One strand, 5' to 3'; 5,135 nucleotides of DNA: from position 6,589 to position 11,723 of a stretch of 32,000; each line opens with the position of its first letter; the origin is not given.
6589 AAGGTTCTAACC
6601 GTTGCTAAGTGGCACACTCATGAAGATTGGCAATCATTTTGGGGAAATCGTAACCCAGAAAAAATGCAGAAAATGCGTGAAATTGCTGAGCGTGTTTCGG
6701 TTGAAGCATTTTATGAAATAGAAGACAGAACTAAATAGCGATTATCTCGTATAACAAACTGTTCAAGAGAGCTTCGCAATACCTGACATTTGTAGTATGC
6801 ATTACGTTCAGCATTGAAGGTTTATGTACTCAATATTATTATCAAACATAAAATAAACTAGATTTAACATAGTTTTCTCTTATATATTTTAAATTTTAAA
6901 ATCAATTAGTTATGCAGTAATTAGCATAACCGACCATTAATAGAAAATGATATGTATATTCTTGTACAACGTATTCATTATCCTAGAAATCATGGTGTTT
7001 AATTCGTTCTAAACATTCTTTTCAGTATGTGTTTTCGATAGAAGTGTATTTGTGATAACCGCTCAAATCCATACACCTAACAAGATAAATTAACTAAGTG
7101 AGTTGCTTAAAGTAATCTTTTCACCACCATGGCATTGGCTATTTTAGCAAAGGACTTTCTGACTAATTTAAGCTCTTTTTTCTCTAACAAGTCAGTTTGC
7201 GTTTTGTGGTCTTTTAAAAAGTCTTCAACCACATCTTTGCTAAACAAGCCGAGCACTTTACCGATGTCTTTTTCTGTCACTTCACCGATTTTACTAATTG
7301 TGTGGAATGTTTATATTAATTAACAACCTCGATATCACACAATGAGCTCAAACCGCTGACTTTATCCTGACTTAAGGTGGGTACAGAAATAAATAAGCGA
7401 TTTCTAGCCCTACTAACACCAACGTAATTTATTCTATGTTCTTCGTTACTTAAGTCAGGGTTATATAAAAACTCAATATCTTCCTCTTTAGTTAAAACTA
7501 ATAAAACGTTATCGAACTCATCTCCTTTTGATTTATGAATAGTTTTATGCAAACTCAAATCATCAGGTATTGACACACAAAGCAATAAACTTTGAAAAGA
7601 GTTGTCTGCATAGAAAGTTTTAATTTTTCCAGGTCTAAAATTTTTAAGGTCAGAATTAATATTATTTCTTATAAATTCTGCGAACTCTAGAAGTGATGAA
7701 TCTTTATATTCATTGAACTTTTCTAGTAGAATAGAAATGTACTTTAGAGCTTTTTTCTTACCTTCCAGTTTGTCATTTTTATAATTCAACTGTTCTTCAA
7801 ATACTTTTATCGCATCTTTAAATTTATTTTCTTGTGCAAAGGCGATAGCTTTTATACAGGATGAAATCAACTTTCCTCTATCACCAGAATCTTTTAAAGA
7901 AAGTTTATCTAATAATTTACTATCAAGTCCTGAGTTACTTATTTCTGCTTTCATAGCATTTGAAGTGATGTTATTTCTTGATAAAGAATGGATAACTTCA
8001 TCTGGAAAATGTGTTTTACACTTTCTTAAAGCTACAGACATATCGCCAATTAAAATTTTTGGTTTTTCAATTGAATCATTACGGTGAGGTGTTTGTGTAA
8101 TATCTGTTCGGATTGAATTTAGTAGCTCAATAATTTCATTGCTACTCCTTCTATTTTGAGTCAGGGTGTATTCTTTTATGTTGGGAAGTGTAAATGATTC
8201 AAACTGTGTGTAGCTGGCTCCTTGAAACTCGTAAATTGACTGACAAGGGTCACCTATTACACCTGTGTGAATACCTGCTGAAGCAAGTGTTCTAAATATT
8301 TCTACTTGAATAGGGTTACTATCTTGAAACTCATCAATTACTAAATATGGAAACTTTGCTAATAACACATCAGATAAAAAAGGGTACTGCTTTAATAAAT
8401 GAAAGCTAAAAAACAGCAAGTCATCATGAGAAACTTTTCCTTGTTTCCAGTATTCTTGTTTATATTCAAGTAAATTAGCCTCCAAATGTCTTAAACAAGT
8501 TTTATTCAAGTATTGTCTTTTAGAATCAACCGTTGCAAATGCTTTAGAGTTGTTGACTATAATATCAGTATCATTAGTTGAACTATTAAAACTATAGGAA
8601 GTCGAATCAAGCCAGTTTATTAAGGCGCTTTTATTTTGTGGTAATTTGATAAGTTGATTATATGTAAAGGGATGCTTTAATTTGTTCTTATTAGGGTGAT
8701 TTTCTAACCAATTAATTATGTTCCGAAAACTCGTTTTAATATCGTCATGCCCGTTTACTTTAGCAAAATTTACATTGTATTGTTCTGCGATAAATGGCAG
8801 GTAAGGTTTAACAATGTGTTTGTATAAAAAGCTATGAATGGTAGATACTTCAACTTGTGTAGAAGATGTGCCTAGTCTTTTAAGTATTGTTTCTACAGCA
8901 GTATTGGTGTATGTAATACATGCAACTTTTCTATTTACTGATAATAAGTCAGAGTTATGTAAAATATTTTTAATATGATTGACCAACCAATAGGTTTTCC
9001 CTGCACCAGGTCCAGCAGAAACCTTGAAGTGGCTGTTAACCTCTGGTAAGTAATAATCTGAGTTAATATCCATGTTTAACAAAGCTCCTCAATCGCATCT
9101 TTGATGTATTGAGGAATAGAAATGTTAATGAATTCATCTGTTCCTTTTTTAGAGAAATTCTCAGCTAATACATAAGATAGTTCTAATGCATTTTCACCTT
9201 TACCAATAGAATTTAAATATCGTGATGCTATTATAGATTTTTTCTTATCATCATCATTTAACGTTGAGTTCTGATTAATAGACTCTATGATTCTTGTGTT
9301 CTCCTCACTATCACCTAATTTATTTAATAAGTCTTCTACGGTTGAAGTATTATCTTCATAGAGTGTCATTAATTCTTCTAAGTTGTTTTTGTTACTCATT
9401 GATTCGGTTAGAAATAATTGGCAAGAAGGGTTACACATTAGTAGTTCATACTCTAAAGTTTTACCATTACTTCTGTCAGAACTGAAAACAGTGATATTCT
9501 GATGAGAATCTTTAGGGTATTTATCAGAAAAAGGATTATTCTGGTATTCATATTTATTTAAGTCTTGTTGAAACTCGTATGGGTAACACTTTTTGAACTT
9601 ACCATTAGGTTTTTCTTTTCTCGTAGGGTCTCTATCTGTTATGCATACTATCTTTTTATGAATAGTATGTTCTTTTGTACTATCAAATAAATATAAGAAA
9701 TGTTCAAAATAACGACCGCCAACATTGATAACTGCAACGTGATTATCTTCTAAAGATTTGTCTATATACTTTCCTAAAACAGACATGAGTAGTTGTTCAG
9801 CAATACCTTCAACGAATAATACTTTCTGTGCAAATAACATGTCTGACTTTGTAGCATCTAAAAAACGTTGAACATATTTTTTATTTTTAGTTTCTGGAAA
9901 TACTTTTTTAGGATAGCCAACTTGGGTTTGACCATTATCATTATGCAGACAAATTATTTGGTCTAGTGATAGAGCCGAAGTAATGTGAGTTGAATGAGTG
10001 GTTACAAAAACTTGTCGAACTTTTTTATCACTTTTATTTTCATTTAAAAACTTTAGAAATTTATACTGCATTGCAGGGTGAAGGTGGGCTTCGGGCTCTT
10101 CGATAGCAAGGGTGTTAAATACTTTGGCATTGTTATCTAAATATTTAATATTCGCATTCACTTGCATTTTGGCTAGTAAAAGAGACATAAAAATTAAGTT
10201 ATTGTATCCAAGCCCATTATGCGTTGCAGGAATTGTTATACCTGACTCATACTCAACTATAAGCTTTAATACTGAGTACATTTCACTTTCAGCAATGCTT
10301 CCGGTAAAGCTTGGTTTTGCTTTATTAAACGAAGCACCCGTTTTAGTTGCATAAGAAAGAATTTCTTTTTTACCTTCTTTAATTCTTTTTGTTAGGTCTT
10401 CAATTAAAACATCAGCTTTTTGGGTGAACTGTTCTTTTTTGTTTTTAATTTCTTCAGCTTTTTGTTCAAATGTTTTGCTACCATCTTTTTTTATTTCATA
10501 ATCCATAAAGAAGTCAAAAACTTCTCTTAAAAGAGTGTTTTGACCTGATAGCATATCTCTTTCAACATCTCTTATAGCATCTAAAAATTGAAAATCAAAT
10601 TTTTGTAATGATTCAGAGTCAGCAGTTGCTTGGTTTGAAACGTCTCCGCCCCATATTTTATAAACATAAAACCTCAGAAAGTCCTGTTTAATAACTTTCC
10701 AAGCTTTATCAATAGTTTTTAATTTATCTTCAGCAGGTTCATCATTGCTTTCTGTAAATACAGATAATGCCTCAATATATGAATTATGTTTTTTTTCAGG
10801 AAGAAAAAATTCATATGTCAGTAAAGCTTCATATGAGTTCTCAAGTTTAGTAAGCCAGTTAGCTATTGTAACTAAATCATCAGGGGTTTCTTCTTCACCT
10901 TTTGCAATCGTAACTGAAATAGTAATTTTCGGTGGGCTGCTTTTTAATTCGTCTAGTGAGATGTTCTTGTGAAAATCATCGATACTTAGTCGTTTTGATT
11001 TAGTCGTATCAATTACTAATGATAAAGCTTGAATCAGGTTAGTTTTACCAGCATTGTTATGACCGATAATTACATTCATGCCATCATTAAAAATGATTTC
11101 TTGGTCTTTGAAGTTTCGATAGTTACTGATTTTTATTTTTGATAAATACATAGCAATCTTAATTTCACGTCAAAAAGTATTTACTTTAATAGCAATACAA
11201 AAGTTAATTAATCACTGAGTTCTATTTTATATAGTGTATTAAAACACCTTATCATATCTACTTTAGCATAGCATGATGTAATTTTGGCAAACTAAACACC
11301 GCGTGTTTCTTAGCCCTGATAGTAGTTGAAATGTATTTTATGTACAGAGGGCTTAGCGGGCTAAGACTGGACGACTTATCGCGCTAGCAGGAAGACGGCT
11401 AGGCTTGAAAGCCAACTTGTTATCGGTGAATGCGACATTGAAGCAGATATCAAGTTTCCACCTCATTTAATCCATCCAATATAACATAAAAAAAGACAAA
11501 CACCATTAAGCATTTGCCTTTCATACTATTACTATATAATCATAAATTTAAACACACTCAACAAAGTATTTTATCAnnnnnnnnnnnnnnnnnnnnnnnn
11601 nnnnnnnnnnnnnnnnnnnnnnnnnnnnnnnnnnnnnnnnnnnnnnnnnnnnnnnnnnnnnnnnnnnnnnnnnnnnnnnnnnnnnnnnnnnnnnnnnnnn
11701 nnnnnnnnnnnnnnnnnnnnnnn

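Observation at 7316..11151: Gabija-like OLD nuclease and UvrD helicase defence operon, longer than the prototype, inside a metabolic locus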

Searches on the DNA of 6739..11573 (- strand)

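Call 42: search_dna_similar(query=window:6739-11573:-, collection=plasmids, mode=distant, max_rows=15)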
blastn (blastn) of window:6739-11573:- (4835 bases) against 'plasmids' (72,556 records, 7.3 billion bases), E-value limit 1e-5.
Records with a match: 19; places in all: 19; records where one place covers at least 80% of the query: 0.
Best place of each record, by identity: 80-90% 3; 60-80% 16.
By first word of the organism name: Bacillus 13; Vibrio 3; Persicobacter 1; Psychrobacter 1; Staphylococcus 1.
By predicted mobility (MOB-suite, as given by PLSDB): non-mobilizable 12; mobilizable 4; conjugative 3.
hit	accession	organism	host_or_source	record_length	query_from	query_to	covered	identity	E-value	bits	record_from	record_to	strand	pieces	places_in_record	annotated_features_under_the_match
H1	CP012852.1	Persicobacter sp. JZB09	cell culture,soil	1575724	423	3279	52%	67.4%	2e-118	776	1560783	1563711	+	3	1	none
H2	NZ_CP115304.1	Bacillus tropicus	Tryonyx sinensis (Chinese soft-shell ...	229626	423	4183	52%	66.5%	2e-93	649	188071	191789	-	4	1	AAA family ATPase | ATP-dependent helicase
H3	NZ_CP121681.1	Psychrobacter sp. SIT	sheep,whole organism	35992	422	3270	41%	68.2%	6e-87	682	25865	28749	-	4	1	AAA family ATPase | ATP-dependent helicase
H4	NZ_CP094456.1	Bacillus sp. ZJS3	cell culture,biological soil crust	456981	423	2829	33%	69.0%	7e-118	631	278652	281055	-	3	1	AAA family ATPase | ATP-dependent helicase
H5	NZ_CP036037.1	Bacillus mycoides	cell culture,soil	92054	483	3360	30%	65.7%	9e-41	347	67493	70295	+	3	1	AAA family ATPase | ATP-dependent helicase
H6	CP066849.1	Bacillus mycoides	single cell,soil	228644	483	1964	31%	63.0%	6e-37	165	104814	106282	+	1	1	none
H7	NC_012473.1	Bacillus cereus 03BB102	-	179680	483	1964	27%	65.3%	6e-49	289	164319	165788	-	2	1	AAA family ATPase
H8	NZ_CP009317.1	Bacillus cereus 03BB102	Human blood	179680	483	1964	27%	65.3%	6e-49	289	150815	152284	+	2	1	AAA family ATPase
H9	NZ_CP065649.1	Bacillus cereus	-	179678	483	1964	27%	65.3%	6e-49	289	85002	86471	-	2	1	AAA family ATPase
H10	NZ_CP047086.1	Bacillus paranthracis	vomit from a food poisoning case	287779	483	1964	27%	65.1%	3e-46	276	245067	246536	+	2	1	AAA family ATPase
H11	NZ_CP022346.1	Bacillus thuringiensis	soil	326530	483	1964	27%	64.9%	2e-43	267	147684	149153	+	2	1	AAA family ATPase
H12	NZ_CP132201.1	Bacillus thuringiensis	Coprinus comatus,whole organism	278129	482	2773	26%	64.5%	2e-29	218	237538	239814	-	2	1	AAA family ATPase | ATP-dependent helicase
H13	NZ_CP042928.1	Bacillus cereus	ocean sediment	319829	482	2773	17%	67.8%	1e-27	275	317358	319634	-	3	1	AAA family ATPase | ATP-dependent helicase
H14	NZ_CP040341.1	Bacillus cereus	Apostichopus japonicus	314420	482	2773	17%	67.8%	1e-27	275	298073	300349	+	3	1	AAA family ATPase | ATP-dependent helicase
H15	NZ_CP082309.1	Vibrio alginolyticus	mix culture,water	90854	4753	4826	2%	79.7%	4e-7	67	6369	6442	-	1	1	hypothetical protein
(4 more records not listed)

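Call 43: search_dna_similar(query=window:6739-11573:-, collection=phages, mode=distant, max_rows=10)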
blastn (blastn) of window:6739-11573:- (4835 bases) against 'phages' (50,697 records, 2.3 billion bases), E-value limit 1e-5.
No match.

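Call 44: get_annotated_region(hit=H3, flank=5000)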
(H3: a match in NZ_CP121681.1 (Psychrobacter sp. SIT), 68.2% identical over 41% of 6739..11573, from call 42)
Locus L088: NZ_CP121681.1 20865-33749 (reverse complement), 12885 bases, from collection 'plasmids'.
description: Psychrobacter sp. SIT plasmid pSIT1, complete sequence
organism: Psychrobacter sp. SIT (NCBI taxid 3018991)
taxonomy: Bacteria; Pseudomonadota; Gammaproteobacteria; Moraxellales; Moraxellaceae; Psychrobacter; Psychrobacter sp. SIT
host: -; source: sheep,whole organism; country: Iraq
typing (MOB-suite, as given by PLSDB): mobilizable; replicon rep_cluster_1481; relaxase MOBP
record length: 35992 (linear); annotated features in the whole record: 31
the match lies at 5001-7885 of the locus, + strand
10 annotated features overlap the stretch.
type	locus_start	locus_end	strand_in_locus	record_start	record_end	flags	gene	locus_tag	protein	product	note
CDS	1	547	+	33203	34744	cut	-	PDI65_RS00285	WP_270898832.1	type I restriction-modification system subunit M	GO:0009307 - DNA restriction-modification system [Evidence IEA]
CDS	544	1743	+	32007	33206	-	-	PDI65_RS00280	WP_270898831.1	restriction endonuclease subunit S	GO:0006304 - DNA modification [Evidence IEA]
CDS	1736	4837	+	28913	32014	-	-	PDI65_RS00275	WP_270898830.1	type I restriction endonuclease subunit R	-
CDS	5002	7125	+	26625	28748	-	-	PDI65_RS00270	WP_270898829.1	AAA family ATPase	-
CDS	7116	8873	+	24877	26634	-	-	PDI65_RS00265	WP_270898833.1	ATP-dependent helicase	-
CDS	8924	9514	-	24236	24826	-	-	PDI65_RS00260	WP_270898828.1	recombinase family protein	GO:0006310 - DNA recombination [Evidence IEA]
CDS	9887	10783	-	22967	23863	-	-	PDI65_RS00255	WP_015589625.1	RTG family carbenicillin-hydrolyzing class A beta-lactamase CARB-16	-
predicted_resistance_gene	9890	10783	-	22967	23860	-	blaCARB-16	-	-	RTG family carbenicillin-hydrolyzing class A beta-lactamase CARB-16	predicted by amrfinderplus; class BETA-LACTAM; identity 100.0%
CDS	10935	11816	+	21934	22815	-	-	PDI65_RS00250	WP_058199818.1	IS982-like element ISPsma1 family transposase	GO:0006313 - DNA transposition [Evidence IEA]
CDS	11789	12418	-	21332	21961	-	-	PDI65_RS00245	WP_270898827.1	hypothetical protein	-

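Call 84: search_dna_similar(query=window:7316-11151:-, collection=ecoli_genomes, mode=distant, max_rows=8)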
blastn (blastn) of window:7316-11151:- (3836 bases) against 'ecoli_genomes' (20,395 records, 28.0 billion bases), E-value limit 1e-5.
No match.
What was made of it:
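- Tried and rejected: No DNA match in the phage collection or in E. coli genomes (calls 43, 84).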

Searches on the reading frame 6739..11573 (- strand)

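Call 64: search_protein_families(library=padloc, proteins=[L088:5002-7122:+, L088:7116-8870:+], max_evalue=1e-50)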
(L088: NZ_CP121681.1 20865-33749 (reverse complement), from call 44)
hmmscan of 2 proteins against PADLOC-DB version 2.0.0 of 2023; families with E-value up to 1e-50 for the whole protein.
L088:5002-7122:+ (707 aa): 16 families
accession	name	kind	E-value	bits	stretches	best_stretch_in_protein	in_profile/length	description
PDLC00069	GajA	-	2.4e-277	919.9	1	1-707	1-685/687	AAA ATPase domain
PDLC00077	GajA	-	6e-146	485.5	1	1-555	1-522/616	AAA ATPase domain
PDLC00091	GajA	-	3.7e-107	357.7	1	169-707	109-621/627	AAA ATPase domain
PDLC00096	GajA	-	5.7e-97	323.9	1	183-707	125-614/630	AAA ATPase domain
PDLC00071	GajA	-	1.1e-81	273.4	1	180-611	121-517/588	AAA ATPase domain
PDLC00099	GajA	-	2.4e-79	265.9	1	182-707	131-619/626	AAA ATPase domain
PDLC00070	GajA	-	2.2e-77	259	1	178-706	128-592/596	AAA ATPase domain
PDLC00083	GajA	-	6.5e-77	257.4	1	181-706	129-636/639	AAA ATPase domain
PDLC00080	GajA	-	3e-68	229.1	1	178-706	125-619/622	AAA ATPase domain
PDLC00064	GajA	-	1.5e-66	223.3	1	307-707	85-458/464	AAA ATPase domain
PDLC00072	GajA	-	1.3e-57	193.8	1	1-621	1-594/709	AAA ATPase domain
PDLC00063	GajA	-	8.1e-57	191.2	1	1-705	1-659/679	AAA ATPase domain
PDLC00092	GajA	-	1e-56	190.7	0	197-532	166-472/604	AAA ATPase domain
PDLC00065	GajA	-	7.6e-56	188.2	1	1-706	1-664/670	AAA ATPase domain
PDLC00073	GajA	-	3.7e-54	182.7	0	145-705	83-586/589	AAA ATPase domain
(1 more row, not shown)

L088:7116-8870:+ (585 aa): 2 families
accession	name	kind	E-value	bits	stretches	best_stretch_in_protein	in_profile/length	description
PDLC00119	GajB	-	1.5e-210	699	1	5-583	3-563/565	UrvD helicase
PDLC00135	GajB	-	1.8e-54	183.7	0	186-329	116-260/603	UrvD helicase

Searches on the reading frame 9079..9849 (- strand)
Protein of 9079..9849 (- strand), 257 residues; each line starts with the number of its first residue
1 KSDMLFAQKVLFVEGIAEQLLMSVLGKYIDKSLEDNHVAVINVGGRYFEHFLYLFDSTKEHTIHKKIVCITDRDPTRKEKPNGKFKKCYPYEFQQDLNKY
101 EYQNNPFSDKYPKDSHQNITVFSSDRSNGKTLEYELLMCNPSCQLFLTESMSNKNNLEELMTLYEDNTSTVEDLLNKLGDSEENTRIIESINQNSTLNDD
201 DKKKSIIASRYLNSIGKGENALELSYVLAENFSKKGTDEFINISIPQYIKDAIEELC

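Call 88: search_solved_structures(query=window:9079-9849:-, max_evalue=0.01, show_alignments=4)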
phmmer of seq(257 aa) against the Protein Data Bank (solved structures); distinct sequences matched with E-value up to 0.01: 4.
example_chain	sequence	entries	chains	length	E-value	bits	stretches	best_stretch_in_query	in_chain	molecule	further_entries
6nk8_A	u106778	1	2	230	0.00068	22.4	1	2-84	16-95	Class 2 OLD family nuclease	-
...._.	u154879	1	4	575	0.0012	21.5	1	2-56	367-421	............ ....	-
8jq9_B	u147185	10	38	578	0.0012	21.5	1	2-56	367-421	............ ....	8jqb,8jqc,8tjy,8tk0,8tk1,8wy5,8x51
6njv_A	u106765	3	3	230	0.002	20.9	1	3-81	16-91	Xcc_CTR_I | Xcc_ctr_pt | Xcc_ctr_Hg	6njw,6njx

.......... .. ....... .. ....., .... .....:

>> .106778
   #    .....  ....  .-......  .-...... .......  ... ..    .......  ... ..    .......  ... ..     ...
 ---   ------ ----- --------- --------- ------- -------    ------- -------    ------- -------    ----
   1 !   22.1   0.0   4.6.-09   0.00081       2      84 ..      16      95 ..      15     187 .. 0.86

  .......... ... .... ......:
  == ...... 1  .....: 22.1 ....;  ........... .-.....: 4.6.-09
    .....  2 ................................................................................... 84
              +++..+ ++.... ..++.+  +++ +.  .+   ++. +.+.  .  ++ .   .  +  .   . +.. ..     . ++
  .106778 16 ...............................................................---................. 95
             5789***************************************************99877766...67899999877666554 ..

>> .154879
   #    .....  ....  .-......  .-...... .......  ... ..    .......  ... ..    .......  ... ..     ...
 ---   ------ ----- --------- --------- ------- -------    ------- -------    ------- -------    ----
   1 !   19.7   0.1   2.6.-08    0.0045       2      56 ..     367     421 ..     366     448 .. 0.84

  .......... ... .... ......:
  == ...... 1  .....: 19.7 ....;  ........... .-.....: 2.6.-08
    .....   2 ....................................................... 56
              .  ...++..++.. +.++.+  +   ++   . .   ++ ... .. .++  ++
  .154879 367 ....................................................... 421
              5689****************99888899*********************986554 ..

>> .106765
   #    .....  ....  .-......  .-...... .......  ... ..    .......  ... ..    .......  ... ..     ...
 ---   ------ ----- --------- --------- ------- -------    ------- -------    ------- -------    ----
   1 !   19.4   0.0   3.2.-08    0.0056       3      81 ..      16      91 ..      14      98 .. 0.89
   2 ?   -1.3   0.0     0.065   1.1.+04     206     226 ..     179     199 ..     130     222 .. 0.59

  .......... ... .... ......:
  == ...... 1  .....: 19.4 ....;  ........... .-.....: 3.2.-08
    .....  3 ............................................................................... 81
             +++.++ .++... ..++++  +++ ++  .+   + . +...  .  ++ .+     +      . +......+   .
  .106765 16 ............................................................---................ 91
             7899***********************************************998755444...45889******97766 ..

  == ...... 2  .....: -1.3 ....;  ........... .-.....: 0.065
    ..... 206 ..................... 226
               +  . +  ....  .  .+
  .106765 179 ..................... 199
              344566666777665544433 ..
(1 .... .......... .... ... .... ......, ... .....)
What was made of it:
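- Closest known: Class 2 OLD nucleases BpOLD and XccOLD. Same: The EGxAE and TDxDP active-site motifs align (call 88).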
